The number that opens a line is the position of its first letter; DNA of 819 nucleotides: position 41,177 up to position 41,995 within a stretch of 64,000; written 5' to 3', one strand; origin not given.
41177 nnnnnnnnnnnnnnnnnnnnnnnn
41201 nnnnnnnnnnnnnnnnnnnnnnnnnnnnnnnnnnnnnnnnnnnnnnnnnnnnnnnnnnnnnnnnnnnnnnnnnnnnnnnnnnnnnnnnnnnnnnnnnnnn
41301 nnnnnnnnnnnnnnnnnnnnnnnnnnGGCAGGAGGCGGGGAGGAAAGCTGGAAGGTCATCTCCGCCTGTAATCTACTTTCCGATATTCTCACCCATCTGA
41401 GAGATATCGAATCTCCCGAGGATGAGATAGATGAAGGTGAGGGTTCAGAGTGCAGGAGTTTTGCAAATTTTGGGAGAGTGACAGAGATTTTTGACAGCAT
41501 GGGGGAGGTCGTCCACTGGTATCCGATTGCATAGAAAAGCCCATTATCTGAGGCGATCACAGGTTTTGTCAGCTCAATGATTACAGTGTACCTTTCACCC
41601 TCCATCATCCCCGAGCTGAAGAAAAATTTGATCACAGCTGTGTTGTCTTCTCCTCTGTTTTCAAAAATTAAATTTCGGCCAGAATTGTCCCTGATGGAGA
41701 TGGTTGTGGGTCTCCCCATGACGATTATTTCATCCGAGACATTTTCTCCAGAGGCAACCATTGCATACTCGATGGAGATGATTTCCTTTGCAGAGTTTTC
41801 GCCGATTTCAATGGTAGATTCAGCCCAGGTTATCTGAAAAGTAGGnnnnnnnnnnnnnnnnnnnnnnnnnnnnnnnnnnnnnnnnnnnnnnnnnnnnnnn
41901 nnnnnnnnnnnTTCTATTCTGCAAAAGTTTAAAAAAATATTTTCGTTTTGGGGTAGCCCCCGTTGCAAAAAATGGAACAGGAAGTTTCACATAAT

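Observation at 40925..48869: Three-gene surface module: membrane wHTH sensor-regulator, giant protein, CPBP intramembrane protease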

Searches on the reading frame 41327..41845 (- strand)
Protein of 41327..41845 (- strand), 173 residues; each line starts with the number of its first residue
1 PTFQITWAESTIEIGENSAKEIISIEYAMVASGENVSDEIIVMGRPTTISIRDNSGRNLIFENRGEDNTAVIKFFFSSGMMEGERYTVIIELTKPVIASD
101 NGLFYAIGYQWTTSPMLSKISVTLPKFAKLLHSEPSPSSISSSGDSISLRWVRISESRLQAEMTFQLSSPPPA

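Call 87: search_protein_families(library=pfam, proteins=[window:41327-41845:-], max_evalue=1)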
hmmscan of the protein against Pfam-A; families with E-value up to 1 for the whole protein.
seq(173 aa): 0 families
